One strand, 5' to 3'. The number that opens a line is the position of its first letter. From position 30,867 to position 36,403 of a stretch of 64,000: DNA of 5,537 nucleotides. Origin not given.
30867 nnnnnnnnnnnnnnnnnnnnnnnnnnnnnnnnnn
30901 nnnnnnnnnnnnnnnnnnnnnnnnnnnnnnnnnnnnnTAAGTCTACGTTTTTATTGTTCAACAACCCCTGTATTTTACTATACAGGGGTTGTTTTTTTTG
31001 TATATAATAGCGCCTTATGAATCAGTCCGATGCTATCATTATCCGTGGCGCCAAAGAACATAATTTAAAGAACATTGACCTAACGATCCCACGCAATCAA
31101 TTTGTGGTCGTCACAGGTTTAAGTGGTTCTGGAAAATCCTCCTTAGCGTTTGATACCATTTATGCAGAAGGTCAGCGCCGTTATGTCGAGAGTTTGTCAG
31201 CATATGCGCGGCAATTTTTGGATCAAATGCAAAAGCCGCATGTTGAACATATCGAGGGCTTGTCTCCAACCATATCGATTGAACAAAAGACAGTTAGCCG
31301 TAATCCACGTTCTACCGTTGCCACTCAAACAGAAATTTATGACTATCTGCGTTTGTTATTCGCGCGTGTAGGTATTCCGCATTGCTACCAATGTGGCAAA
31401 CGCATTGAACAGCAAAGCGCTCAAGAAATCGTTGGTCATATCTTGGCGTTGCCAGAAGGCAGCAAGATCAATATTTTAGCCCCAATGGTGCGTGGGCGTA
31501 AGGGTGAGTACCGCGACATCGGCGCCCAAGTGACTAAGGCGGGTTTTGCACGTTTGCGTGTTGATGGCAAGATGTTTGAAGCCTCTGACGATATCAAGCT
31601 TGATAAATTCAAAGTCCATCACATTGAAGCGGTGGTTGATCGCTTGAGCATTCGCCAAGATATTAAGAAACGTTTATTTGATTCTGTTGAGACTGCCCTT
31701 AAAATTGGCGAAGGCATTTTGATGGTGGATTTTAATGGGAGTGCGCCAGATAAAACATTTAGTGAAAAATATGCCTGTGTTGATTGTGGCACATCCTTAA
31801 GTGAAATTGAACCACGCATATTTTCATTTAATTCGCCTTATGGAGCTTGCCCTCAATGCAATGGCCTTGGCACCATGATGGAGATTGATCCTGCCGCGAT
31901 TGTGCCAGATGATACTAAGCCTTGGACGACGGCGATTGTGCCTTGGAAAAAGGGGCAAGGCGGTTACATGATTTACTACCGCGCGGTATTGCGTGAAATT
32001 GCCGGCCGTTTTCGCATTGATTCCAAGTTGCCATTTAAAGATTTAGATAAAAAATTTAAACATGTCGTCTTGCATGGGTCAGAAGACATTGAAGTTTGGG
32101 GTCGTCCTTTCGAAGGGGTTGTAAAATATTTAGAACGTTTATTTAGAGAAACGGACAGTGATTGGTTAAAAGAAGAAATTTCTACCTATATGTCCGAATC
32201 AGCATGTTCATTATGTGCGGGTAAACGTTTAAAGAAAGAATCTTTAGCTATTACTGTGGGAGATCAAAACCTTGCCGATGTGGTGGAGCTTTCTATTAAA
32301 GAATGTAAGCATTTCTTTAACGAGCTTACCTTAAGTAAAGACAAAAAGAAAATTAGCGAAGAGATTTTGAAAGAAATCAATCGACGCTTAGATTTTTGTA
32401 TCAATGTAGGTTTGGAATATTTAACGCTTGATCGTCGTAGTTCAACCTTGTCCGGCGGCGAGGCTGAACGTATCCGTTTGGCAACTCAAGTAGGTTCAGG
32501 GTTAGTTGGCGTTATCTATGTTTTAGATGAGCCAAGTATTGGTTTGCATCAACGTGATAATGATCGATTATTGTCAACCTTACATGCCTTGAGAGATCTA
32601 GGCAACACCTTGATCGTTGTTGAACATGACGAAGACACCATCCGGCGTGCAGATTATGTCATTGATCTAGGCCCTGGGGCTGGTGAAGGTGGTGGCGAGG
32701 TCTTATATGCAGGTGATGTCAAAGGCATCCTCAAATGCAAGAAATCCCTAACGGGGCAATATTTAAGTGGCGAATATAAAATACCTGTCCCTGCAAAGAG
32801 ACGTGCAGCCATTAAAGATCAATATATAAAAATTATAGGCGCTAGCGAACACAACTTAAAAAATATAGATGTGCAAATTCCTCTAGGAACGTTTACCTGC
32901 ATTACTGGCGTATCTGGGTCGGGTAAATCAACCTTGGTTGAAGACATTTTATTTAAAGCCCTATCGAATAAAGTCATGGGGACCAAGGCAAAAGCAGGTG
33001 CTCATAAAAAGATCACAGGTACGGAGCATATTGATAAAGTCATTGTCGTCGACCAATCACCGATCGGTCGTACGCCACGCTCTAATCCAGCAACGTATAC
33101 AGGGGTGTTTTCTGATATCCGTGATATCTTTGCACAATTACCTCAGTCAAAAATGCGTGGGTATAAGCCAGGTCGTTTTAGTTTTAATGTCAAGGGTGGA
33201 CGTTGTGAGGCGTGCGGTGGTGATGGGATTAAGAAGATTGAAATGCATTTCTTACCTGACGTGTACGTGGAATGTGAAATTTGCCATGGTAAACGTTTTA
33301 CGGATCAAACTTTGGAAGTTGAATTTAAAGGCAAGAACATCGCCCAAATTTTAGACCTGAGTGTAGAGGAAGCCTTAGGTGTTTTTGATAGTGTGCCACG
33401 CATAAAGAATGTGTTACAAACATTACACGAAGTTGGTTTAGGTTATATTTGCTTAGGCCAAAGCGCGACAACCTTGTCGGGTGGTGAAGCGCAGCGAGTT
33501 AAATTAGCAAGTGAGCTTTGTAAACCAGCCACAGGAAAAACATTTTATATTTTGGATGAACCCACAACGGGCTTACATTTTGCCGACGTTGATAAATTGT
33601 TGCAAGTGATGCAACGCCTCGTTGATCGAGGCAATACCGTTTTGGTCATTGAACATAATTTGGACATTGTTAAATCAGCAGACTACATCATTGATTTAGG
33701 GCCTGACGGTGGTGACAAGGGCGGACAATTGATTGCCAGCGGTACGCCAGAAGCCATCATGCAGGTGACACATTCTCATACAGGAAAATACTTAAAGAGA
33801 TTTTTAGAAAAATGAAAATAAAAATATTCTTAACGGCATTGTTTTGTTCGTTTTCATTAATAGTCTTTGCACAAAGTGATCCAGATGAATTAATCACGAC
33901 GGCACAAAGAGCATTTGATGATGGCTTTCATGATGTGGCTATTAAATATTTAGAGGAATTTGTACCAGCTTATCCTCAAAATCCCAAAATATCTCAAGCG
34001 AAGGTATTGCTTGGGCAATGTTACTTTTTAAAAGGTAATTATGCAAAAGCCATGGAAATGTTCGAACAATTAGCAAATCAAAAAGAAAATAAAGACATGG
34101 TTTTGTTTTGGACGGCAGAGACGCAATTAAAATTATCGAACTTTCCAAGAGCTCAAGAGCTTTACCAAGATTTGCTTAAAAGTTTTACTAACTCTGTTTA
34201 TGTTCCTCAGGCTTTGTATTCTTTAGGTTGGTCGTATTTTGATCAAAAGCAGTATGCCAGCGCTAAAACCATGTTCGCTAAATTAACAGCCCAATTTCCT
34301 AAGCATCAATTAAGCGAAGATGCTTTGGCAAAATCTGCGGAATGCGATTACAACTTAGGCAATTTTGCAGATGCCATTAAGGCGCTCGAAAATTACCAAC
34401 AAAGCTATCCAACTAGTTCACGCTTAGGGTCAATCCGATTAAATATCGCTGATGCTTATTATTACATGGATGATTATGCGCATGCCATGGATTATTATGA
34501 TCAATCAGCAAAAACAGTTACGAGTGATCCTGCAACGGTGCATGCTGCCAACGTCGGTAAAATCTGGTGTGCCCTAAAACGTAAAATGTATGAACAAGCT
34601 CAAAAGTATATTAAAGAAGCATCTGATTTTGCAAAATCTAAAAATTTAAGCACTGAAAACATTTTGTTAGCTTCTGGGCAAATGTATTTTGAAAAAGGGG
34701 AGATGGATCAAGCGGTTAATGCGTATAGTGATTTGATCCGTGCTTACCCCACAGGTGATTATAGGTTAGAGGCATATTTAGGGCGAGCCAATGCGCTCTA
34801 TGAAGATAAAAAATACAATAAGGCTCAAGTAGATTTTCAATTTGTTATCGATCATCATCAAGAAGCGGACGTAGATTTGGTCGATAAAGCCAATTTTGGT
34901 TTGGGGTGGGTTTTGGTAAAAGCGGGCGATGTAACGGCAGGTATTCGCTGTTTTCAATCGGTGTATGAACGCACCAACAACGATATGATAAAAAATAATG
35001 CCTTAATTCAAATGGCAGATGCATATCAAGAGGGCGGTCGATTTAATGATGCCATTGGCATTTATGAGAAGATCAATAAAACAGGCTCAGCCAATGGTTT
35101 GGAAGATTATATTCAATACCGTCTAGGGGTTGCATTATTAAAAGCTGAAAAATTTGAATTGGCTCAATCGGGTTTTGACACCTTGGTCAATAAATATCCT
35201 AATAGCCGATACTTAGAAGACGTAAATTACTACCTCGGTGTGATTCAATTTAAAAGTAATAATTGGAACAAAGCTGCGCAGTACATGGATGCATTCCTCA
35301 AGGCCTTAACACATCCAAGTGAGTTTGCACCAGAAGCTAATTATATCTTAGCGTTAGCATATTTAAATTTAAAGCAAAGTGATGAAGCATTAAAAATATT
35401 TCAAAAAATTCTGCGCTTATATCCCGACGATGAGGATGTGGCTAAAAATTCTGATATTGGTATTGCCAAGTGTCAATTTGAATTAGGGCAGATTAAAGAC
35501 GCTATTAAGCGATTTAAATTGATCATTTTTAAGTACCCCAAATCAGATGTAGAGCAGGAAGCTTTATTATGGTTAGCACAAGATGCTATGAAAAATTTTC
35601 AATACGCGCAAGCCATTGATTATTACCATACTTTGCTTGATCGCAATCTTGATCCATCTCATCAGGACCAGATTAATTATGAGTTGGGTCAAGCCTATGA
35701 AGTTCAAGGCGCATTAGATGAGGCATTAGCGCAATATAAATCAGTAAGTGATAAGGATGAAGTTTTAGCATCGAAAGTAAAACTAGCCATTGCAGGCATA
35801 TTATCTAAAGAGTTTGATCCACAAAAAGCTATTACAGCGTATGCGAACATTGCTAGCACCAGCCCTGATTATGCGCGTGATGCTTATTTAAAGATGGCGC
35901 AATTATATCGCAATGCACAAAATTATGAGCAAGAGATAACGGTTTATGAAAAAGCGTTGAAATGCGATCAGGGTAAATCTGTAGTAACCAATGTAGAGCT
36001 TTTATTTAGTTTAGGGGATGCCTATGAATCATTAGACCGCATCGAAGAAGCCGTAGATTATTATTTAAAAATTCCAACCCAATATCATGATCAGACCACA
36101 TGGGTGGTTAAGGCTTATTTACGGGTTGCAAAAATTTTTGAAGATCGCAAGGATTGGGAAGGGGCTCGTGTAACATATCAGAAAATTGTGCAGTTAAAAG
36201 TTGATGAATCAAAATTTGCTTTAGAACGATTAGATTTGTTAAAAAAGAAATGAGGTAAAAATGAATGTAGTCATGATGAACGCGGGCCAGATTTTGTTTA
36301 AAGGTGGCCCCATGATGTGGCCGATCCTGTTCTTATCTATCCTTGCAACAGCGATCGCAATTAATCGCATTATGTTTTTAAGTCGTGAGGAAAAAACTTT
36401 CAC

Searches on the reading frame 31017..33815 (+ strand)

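Call 7: search_protein_families(library=pfam, proteins=[window:31017-33815:+], max_evalue=0.01)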
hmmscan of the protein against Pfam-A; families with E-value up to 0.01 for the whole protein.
window:31017-33815:+ (932 aa): 22 families
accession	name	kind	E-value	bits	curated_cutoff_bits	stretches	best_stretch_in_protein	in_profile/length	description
PF17760.6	UvrA_inter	-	1.2e-37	128.5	23.3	1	133-239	1-107/109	UvrA interaction domain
PF00005.33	ABC_tran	-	7.1e-22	78.9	25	3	783-851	76-137/137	ABC transporter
PF17755.6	UvrA_DNA-bind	-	4.5e-21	75.6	23.2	1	291-389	1-109/110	UvrA DNA-binding domain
PF02463.25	SMC_N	-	5.8e-13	49.2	40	0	7-549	5-209/220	RecF/RecN/SMC N terminal domain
PF13555.12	AAA_29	-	9.3e-08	32.2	27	1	619-642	17-40/61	P-loop containing region of AAA domain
PF13191.12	AAA_16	-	9.4e-08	33.2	32.6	0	26-67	23-63/167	AAA ATPase domain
PF20703.3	nSTAND1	-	1.7e-06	28.4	27.1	0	24-45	30-51/379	Novel STAND NTPase 1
PF03193.22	RsgA_GTPase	-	9.9e-06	25.9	30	0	605-663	88-146/174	RsgA GTPase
PF20720.3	nSTAND3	-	1.1e-05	25.6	27.2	0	627-653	20-46/155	Novel STAND NTPase 3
PF13481.12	AAA_25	-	4.1e-05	23.7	27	0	616-649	25-58/195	AAA domain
PF13401.12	AAA_22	-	5.1e-05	24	27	0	625-645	6-26/130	AAA domain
PF00684.25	DnaJ_CXXCXGXG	-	6.2e-05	23.6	32.7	0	729-760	17-51/65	DnaJ central domain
PF13304.12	AAA_21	-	0.0001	22.9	27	0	829-877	247-295/304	AAA domain, putative AbiEii toxin, Type IV TA system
PF13476.12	AAA_23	-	0.00024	22.3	27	0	625-657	20-51/201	AAA domain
PF05729.18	NACHT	-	0.00092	19.5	26.7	0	627-653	3-29/167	NACHT domain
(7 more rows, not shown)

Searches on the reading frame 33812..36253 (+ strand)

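Call 7: search_protein_families(library=pfam, proteins=[window:33812-36253:+], max_evalue=0.01)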
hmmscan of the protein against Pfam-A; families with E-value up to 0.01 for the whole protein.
window:33812-36253:+ (813 aa): 32 families (the best 25 are shown)
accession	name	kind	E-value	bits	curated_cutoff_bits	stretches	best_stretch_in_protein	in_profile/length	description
PF13174.12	TPR_6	-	3.9e-62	203.2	26.3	5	133-164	1-32/33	Tetratricopeptide repeat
PF07719.23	TPR_2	-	2.2e-51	168.2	27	3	507-540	1-34/34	Tetratricopeptide repeat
PF13432.12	TPR_16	-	1e-48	163.7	32.7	5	478-540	6-64/65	Tetratricopeptide repeat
PF13428.12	TPR_14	-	2.7e-44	145.4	23.5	1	507-544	1-38/44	Tetratricopeptide repeat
PF13424.12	TPR_12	-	8.4e-43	144.9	30.1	5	35-87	14-71/77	Tetratricopeptide repeat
PF14559.12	TPR_19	-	1.2e-42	144.5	25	4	143-205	2-61/68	Tetratricopeptide repeat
PF00515.34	TPR_1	-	5.3e-35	118.3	27.8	2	508-540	2-34/34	Tetratricopeptide repeat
PF13525.12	YfiO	-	3.3e-27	96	25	4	436-585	9-130/203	Outer membrane lipoprotein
PF13181.12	TPR_8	-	1.7e-26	90.5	25.7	3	508-540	2-34/34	Tetratricopeptide repeat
PF12895.13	ANAPC3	-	1e-23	83.8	27.2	4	43-115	8-76/82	Anaphase-promoting complex, cyclosome, subunit 3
PF13176.12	TPR_7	-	1.7e-19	68.6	27.9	0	513-543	5-35/36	Tetratricopeptide repeat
PF09976.15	TPR_21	-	1.8e-14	54.4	25.5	1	294-438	51-188/193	Tetratricopeptide repeat-like domain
PF24575.1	TPR_Slam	-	2.6e-14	53.9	35.2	0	284-342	49-104/104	Surface lipoprotein assembly modifier, N-terminal TPR repeats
PF25063.1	ARM_TT21_C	-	6.1e-13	49.6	35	2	474-544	134-201/209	Tetratricopeptide repeat protein 21 C-terminal ARM domain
PF14938.12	SNAP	-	4.4e-12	46.5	25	1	688-802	54-171/282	Soluble NSF attachment protein, SNAP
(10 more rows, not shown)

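Call 79: search_protein_families(library=ncbifam, proteins=[window:33812-36253:+], max_evalue=0.01)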
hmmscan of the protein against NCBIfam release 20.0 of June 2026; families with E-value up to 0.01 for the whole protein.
window:33812-36253:+ (813 aa): 20 families
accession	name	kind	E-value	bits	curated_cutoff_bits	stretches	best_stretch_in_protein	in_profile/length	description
TIGR02795.1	tol_pal_ybgF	equivalog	2.5e-68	228.1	90.1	10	435-545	5-114/119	tol-pal system protein YbgF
TIGR03302.1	OM_YfiO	subfamily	1.6e-42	145.7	81.4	6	436-584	37-154/239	outer membrane protein assembly factor BamD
NF052312.1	T9SS_PorW_SprE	equivalog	6.5e-39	134.2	250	4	551-799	110-361/716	type IX secretion system periplasmic lipoprotein PorW/SprE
TIGR02917.1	PEP_TPR_lipo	equivalog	5.1e-35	120.6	312.2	3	512-758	470-699/899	XrtA/PEP-CTERM system TPR-repeat protein PrsT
NF040959.1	MamA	equivalog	6.1e-35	120.5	200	5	600-795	20-202/204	magnetosome protein MamA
NF008068.0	PRK10803.1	equivalog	9.2e-23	81.5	383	2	426-547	136-256/263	cell division protein CpoB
NF008757.0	PRK11788.1-5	equivalog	4.5e-18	65.6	363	2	600-782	87-268/388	lipopolysaccharide assembly protein LapB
NF052415.1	T3SS_chap_SctY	equivalog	3.7e-16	59.6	70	0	494-538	27-71/106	type III secretion apparatus assembly chaperone SctY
TIGR02521.1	type_IV_pilW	equivalog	2.1e-15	56.9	154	2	472-678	34-226/234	type IV pilus biogenesis/stability protein PilW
NF008755.0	PRK11788.1-3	equivalog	3.2e-15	56.3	430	1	599-778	87-264/388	lipopolysaccharide assembly protein LapB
NF047371.1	FlcA_CTERM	equivalog_domain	3.6e-14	52.2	300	3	496-682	336-535/646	periplasmic flagellar collar protein FlcA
NF033920.0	C39_PA2778_fam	equivalog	6.8e-14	51.9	150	2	21-120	153-249/255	PA2778 family cysteine peptidase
TIGR02552.1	LcrH_SycD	equivalog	1.2e-13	50.9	104.8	0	509-579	52-120/136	SycD/LcrH family type III secretion system chaperone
NF047507.1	TPR_BatC_Lepto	exception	2.7e-12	46.6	175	2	472-546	61-135/214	TPR repeat-containing protein BatC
NF008756.0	PRK11788.1-4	equivalog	1.7e-11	43.8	474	2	597-805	50-253/389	lipopolysaccharide assembly protein LapB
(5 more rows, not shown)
